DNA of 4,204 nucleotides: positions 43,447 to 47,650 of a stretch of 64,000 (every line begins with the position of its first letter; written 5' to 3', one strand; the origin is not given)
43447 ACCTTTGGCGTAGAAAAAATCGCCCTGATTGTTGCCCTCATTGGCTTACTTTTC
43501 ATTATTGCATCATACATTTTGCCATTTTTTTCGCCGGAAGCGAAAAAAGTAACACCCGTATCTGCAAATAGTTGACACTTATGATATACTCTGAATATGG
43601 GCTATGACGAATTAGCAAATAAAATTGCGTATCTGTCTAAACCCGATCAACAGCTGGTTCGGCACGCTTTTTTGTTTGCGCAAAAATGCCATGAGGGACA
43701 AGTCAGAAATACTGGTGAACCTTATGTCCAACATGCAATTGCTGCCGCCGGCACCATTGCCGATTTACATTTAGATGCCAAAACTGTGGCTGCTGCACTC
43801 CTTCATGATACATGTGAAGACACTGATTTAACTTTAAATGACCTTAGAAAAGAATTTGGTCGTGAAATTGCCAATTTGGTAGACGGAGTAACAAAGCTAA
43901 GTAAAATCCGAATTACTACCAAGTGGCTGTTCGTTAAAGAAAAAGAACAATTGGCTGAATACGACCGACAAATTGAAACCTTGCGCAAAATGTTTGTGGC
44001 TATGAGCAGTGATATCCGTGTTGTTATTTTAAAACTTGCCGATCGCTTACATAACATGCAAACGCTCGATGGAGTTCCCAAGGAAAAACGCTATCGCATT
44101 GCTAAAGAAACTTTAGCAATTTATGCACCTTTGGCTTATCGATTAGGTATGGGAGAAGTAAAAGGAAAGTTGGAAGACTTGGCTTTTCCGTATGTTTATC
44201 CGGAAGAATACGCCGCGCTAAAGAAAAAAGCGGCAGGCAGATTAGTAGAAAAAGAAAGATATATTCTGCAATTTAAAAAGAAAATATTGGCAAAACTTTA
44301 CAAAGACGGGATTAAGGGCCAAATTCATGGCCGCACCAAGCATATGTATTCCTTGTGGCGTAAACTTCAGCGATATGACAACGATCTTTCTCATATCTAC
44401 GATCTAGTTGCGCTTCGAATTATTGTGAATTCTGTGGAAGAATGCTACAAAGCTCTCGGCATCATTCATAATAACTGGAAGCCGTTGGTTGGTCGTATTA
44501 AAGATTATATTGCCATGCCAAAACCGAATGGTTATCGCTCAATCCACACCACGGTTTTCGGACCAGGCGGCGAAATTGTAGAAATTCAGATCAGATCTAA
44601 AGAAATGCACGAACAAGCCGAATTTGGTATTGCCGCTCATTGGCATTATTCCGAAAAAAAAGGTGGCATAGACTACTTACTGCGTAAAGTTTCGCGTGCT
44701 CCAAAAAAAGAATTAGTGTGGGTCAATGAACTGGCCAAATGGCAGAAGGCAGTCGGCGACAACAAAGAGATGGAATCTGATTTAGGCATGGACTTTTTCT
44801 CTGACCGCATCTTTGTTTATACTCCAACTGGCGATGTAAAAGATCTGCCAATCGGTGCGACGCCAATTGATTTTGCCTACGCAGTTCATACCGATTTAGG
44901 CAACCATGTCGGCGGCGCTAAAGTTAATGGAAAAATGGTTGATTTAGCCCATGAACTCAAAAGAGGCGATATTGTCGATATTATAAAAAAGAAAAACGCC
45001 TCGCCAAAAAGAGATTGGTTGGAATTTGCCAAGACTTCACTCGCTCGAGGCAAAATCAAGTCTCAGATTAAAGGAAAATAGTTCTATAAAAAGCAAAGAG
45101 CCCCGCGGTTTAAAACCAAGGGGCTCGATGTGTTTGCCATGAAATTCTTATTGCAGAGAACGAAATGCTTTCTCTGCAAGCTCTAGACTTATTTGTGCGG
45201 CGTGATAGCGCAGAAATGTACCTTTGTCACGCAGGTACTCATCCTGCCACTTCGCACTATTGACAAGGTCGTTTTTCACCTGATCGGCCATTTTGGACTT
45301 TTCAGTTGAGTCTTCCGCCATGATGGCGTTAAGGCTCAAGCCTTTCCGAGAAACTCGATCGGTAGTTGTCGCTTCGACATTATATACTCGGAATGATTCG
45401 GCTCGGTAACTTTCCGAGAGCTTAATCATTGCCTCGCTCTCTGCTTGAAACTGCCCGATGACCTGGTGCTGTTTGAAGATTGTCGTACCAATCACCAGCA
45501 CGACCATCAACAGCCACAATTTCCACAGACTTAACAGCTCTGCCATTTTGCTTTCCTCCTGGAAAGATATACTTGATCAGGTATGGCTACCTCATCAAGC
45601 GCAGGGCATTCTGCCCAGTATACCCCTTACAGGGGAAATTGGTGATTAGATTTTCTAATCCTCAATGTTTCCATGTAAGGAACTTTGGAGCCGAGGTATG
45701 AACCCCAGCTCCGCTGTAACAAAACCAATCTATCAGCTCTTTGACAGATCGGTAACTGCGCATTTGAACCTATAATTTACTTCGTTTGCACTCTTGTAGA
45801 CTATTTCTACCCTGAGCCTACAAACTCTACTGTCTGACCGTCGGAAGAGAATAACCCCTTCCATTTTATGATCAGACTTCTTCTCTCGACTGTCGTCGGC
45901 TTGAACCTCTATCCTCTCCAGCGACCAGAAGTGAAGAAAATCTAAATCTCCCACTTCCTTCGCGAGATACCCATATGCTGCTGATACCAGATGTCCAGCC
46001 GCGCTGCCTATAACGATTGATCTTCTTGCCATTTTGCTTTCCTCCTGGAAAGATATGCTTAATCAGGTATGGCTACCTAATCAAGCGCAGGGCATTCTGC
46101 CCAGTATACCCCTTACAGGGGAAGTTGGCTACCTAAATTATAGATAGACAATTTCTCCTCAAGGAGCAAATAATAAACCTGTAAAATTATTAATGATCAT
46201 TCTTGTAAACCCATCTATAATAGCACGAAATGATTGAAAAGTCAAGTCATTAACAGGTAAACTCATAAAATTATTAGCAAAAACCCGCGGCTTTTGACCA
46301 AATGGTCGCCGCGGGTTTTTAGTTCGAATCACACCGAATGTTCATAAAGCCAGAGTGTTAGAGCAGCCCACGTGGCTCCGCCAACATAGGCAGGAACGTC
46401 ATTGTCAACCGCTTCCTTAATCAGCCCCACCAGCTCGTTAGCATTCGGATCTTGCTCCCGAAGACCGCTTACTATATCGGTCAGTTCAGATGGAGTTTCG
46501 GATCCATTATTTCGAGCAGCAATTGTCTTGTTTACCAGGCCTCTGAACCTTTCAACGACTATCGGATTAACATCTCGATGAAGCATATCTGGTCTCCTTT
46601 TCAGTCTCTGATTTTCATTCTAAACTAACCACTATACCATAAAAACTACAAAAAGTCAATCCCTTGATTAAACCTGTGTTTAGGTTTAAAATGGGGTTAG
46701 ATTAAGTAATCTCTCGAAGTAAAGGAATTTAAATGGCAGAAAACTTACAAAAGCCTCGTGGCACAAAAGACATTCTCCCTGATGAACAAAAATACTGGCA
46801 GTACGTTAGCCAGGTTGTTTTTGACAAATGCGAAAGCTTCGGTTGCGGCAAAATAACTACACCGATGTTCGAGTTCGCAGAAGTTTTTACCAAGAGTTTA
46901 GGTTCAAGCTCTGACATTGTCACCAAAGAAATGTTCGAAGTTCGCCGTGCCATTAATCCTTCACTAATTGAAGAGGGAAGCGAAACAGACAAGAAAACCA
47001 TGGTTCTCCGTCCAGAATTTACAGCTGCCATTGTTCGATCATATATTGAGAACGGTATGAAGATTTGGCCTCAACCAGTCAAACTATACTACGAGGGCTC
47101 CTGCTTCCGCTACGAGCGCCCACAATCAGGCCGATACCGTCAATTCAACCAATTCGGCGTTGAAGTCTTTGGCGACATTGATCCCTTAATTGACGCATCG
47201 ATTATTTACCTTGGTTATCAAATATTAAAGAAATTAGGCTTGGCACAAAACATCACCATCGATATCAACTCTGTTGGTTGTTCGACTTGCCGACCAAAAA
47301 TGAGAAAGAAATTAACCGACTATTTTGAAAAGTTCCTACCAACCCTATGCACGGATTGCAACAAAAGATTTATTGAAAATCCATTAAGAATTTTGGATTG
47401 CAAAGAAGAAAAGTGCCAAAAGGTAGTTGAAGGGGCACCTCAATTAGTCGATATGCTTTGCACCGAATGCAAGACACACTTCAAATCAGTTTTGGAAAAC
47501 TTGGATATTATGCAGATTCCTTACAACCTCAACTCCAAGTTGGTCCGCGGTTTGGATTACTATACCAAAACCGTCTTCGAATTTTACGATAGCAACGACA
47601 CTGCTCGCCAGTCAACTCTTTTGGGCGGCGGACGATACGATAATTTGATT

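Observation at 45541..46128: A 102-bp structured leader duplicated upstream of two non-homologous small genes, with compensatory stem substitutions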

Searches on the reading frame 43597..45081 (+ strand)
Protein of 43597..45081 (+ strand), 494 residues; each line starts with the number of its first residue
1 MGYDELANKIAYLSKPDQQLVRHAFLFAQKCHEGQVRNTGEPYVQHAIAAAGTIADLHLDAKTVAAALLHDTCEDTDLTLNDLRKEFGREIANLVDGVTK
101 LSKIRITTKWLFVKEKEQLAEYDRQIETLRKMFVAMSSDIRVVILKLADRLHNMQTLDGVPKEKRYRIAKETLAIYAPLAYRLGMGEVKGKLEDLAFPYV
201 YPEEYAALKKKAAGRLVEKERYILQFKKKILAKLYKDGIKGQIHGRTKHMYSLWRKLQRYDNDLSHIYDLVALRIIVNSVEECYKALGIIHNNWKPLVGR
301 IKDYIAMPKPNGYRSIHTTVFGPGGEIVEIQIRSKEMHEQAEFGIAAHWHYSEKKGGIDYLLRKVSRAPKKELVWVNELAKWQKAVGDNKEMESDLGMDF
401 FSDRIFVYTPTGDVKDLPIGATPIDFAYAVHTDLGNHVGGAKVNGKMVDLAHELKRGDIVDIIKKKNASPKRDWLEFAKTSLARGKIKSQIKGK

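Call 35: find_homologous_proteins(query=window:43597-45081:+, max_evalue=1e-80)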
Query window:43597-45081:+ (494 aa): 7987 proteins with E <= 1e-80 among 8000 candidates; the best 120 are listed.
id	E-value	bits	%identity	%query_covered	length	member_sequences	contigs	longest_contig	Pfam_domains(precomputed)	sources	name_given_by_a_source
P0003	0.0e+0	1120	100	100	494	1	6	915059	PF04607.24,PF13328.13,PF02824.28,PF01966.29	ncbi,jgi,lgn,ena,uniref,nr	ncbi:TPA: bifunctional (p)ppGpp synthetase/guanosine-3',5'-bis(diphosphate) 3'-pyrophosphohydrolase 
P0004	1.5e-284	962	84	100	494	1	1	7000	PF04607.24,PF13328.13,PF02824.28,PF01966.29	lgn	-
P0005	1.3e-265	900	78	99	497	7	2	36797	PF04607.24,PF13328.13,PF02824.28,PF01966.29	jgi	-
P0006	1.8e-264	896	79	100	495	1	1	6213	PF04607.24,PF13328.13,PF02824.28,PF01966.29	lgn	-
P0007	4.2e-264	895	78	100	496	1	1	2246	PF04607.24,PF13328.13,PF02824.28,PF01966.29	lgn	-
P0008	9.0e-241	818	72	99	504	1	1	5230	PF04607.24,PF13328.13,PF02824.28,PF01966.29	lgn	-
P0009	1.9e-240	817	71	100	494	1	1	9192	PF04607.24,PF13328.13,PF02824.28,PF01966.29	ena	-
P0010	5.4e-238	809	71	100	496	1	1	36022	PF04607.24,PF13328.13,PF02824.28,PF01966.29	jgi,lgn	jgi:GTP pyrophosphokinase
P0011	2.3e-237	806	70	100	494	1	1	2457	PF04607.24,PF13328.13,PF02824.28,PF01966.29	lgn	-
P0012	6.2e-237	805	70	100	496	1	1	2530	PF04607.24,PF13328.13,PF02824.28,PF01966.29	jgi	jgi:GTP diphosphokinase / guanosine-3',5'-bis(diphosphate) 3'-diphosphatase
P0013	4.6e-236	802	70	100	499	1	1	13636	PF04607.24,PF13328.13,PF02824.28,PF01966.29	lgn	-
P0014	3.2e-235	799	71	100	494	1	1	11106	PF04607.24,PF13328.13,PF02824.28,PF01966.29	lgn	-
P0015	1.2e-234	798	71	100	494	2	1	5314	PF04607.24,PF13328.13,PF02824.28,PF01966.29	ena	-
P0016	1.0e-233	794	69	100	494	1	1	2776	PF04607.24,PF13328.13,PF02824.28,PF01966.29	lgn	-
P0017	3.8e-233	793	70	100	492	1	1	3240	PF04607.24,PF13328.13,PF02824.28,PF01966.29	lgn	-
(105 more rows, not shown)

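Call 36: find_encoding_contigs(protein=P0004, flank=7000, max_places=2)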
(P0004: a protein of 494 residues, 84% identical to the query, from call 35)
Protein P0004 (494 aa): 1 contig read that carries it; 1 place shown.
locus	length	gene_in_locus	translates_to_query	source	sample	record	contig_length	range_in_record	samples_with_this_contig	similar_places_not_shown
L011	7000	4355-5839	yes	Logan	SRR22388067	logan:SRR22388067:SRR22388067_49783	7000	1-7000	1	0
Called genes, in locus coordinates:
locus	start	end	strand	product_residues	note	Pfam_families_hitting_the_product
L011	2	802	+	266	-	?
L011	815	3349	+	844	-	PF02861:Clp_N, PF23569:NBD_SMAX1, PF00004:AAA, PF17871:AAA_lid_9, PF00004:AAA, PF07724:AAA_2, PF07728:AAA_5, PF10431:ClpB_D2-small, +8 more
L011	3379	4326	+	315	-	-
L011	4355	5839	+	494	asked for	PF13328:HD_4, PF01966:HD, PF04607:RelA_SpoT, PF02824:TGS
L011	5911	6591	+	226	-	PF01797:Y1_Tnp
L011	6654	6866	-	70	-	-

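Call 37: find_encoding_contigs(protein=P0005, flank=7000, max_places=2)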
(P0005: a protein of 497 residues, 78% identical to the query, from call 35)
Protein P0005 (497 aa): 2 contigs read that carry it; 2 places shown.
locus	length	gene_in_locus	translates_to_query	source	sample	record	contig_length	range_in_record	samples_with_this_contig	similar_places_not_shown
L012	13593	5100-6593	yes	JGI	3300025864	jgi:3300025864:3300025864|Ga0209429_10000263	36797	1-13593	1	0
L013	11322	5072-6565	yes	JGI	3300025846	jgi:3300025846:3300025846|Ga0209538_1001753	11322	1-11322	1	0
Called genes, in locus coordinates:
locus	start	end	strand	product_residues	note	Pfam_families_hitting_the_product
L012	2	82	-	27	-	?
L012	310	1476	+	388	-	PF08529:NusA_N, PF00575:S1, PF13184:KH_NusA_1st, PF26594:KH_NusA_2nd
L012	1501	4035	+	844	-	PF02861:Clp_N, PF23569:NBD_SMAX1, PF00004:AAA, PF17871:AAA_lid_9, PF00004:AAA, PF07724:AAA_2, PF07728:AAA_5, PF10431:ClpB_D2-small, +8 more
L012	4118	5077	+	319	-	-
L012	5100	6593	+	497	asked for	PF13328:HD_4, PF01966:HD, PF04607:RelA_SpoT, PF02824:TGS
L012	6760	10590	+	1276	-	PF18076:FGAR-AT_N, PF02769:AIRS_C, PF22689:FGAR-AT_PurM_N-like, PF02769:AIRS_C, PF13507:GATase_5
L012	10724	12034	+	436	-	PF13393:tRNA-synt_His, PF00587:tRNA-synt_2b, PF13393:tRNA-synt_His, PF03129:HGTP_anticodon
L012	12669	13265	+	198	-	PF01726:LexA_DNA_bind, PF00717:Peptidase_S24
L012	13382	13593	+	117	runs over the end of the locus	PF10107:Endonuc_Holl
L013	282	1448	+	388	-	PF08529:NusA_N, PF00575:S1, PF13184:KH_NusA_1st, PF26594:KH_NusA_2nd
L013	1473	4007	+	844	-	PF02861:Clp_N, PF23569:NBD_SMAX1, PF00004:AAA, PF17871:AAA_lid_9, PF00004:AAA, PF07724:AAA_2, PF07728:AAA_5, PF10431:ClpB_D2-small, +8 more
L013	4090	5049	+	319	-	-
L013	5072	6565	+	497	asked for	PF13328:HD_4, PF01966:HD, PF04607:RelA_SpoT, PF02824:TGS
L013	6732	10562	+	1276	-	PF18076:FGAR-AT_N, PF02769:AIRS_C, PF22689:FGAR-AT_PurM_N-like, PF02769:AIRS_C, PF13507:GATase_5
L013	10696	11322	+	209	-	?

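Call 38: find_encoding_contigs(protein=P0006, flank=7000, max_places=2)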
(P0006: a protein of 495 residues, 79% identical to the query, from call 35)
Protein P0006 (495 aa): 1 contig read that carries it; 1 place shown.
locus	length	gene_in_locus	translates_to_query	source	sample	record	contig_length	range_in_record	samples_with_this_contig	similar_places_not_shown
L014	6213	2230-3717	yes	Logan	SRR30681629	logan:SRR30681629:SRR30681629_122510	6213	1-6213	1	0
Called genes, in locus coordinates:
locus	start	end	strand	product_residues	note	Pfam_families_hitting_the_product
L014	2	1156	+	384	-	?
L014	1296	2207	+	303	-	-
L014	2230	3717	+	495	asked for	PF13328:HD_4, PF01966:HD, PF04607:RelA_SpoT, PF02824:TGS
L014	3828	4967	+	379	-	-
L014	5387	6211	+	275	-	?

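Call 67: find_encoding_contigs(protein=P0010, flank=8000, max_places=1)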
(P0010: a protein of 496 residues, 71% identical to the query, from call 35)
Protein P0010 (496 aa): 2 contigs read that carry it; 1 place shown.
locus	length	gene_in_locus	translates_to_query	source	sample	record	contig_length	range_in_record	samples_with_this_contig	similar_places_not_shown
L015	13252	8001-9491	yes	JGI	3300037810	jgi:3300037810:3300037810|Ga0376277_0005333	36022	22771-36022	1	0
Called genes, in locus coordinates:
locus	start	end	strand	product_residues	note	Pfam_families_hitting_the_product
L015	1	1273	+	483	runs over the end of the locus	-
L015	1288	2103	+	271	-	-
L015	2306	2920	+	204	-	-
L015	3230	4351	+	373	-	PF08529:NusA_N, PF13184:KH_NusA_1st, PF26594:KH_NusA_2nd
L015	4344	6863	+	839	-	PF02861:Clp_N, PF00004:AAA, PF23569:NBD_SMAX1, PF17871:AAA_lid_9, PF00004:AAA, PF07724:AAA_2, PF07728:AAA_5, PF10431:ClpB_D2-small, +9 more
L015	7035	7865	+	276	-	-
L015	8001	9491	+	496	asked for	PF13328:HD_4, PF01966:HD, PF04607:RelA_SpoT, PF02824:TGS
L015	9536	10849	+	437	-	PF13393:tRNA-synt_His, PF00587:tRNA-synt_2b, PF13393:tRNA-synt_His, PF03129:HGTP_anticodon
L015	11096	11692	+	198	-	PF01726:LexA_DNA_bind, PF00717:Peptidase_S24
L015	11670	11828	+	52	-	-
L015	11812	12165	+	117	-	PF10107:Endonuc_Holl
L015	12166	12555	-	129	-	-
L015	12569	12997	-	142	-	-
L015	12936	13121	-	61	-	-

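Call 68: find_encoding_contigs(protein=P0014, flank=8000, max_places=1)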
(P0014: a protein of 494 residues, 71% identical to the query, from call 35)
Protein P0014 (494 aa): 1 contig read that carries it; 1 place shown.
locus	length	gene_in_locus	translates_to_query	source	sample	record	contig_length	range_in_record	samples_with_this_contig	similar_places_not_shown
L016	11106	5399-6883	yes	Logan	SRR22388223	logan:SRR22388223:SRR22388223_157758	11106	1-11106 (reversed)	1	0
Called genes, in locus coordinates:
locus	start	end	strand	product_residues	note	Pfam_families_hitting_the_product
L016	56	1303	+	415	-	PF08529:NusA_N, PF00575:S1 (weak), PF13184:KH_NusA_1st, PF26594:KH_NusA_2nd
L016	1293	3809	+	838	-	PF02861:Clp_N, PF23569:NBD_SMAX1, PF00004:AAA, PF17871:AAA_lid_9, PF00004:AAA, PF07724:AAA_2, PF07728:AAA_5, PF10431:ClpB_D2-small, +8 more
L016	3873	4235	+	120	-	PF13473:Cupredoxin_1, PF00127:Copper-bind (weak)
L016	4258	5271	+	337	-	-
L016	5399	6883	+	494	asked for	PF13328:HD_4, PF01966:HD, PF04607:RelA_SpoT, PF02824:TGS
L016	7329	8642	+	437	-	PF13393:tRNA-synt_His, PF00587:tRNA-synt_2b, PF13393:tRNA-synt_His, PF03129:HGTP_anticodon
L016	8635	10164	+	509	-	-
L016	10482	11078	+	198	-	PF01726:LexA_DNA_bind, PF00717:Peptidase_S24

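Call 69: find_encoding_contigs(protein=P0013, flank=8000, max_places=1)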
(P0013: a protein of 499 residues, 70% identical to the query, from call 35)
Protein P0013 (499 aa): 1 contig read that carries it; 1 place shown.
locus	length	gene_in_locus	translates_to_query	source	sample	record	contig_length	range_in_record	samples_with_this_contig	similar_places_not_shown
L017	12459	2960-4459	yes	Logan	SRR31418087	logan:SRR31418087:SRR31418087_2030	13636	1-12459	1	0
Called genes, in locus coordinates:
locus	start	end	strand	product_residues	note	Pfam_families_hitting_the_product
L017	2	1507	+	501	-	?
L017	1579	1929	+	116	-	PF13473:Cupredoxin_1, PF00127:Copper-bind (weak)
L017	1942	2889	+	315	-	-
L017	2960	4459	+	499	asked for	PF13328:HD_4, PF01966:HD, PF04607:RelA_SpoT, PF02824:TGS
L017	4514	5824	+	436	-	PF13393:tRNA-synt_His, PF00587:tRNA-synt_2b, PF13393:tRNA-synt_His, PF03129:HGTP_anticodon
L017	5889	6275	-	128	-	-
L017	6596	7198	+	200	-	PF01726:LexA_DNA_bind, PF00717:Peptidase_S24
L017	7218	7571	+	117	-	PF10107:Endonuc_Holl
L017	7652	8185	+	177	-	PF13399:LytR_C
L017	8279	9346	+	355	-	-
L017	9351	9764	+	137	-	PF00293:NUDIX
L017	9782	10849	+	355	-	PF26549:Tricorn_N (faint), PF26550:Tricorn_2nd (faint), PF00930:DPPIV_N (faint), PF23381:Beta-prop_IFT122_1st (weak)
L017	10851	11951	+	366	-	PF11258:DUF3048, PF17479:DUF3048_C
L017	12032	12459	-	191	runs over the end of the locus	PF01832:Glucosaminidase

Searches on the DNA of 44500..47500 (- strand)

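Call 4: search_rna_families(source=window, start=44500, end=47500, threshold=evalue, max_evalue=10, show_alignments=3)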
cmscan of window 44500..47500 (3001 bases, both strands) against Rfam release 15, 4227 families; matches with E-value up to 10: 2.
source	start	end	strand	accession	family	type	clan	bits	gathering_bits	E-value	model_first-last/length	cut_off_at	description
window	46275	46369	-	RF00116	C0465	Gene; sRNA;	-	18.4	40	5.8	1-78/78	no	C0465 RNA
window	47376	47429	+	RF01726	SAM-II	Cis-reg; riboswitch;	-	16.9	44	8.9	1-60/60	no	SAM-II riboswitch aptamer (SAM-II long loop)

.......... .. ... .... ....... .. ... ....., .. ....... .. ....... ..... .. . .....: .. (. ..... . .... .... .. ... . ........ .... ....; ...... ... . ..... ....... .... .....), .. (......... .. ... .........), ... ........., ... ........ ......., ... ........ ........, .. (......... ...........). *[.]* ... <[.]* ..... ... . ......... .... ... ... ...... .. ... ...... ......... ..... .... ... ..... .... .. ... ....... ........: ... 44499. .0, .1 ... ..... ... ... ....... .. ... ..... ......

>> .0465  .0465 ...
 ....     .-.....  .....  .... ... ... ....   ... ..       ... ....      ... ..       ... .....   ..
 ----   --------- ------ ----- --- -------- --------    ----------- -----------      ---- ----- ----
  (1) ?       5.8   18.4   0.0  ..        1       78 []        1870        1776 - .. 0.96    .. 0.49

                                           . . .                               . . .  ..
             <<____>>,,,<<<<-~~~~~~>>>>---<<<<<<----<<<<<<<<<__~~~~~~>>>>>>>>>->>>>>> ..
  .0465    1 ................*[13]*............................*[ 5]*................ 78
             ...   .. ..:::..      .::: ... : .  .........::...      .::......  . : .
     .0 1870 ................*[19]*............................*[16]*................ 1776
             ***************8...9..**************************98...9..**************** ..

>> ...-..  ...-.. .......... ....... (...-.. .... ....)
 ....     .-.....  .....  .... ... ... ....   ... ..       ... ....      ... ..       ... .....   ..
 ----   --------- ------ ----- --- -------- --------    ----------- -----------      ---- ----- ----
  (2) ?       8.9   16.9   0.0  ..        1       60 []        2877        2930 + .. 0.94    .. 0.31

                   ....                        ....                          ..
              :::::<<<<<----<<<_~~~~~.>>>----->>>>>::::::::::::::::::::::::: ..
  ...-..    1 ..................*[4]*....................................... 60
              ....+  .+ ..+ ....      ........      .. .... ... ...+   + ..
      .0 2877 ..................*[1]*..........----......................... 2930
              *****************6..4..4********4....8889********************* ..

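Call 54: search_dna_similar(query=window:45090-46700:-, collection=phages, mode=distant, max_evalue=0.01, max_rows=10)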
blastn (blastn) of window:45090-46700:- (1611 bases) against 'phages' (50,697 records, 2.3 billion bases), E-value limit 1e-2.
No match.

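Call 71: build_rna_model(alignment_id=A1, structure=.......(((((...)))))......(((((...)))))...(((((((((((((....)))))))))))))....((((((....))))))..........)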
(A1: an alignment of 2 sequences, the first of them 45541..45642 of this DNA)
Model R1 built from alignment A1 (2 sequences, 102 columns); structure: as given.
model positions 102; base pairs 29; branch points 3; effective number of sequences 0.72; information 0.59 bits per position. Calibrated on 0.2 Mb of random sequence (short: E-values are rough).
structure used (alignment columns):
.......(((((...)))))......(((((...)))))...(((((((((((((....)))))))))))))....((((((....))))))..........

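Call 74: search_with_rna_model(model_id=R1, sources=[window, L011, L012, L013, L014, L015, L016, L017], max_evalue=10)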
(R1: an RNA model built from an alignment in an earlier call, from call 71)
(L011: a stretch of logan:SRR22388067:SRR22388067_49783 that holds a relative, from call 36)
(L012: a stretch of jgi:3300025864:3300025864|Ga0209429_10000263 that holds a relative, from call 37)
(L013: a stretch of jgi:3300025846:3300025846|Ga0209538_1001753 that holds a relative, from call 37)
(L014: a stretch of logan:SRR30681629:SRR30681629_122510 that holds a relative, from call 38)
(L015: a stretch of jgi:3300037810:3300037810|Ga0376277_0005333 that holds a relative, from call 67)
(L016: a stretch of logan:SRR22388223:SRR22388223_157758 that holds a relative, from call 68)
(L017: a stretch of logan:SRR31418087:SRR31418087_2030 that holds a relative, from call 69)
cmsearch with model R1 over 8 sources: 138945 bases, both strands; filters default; matches with E-value up to 10: 4.
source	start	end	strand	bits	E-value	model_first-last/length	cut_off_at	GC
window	46027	46128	-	129.8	4.5e-32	1-102/102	no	0.48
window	45541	45642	-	129.2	6.5e-32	1-102/102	no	0.48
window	45572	45599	+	11.5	0.86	44-71/102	no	0.46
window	46057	46086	+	10.2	1.8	43-72/102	no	0.43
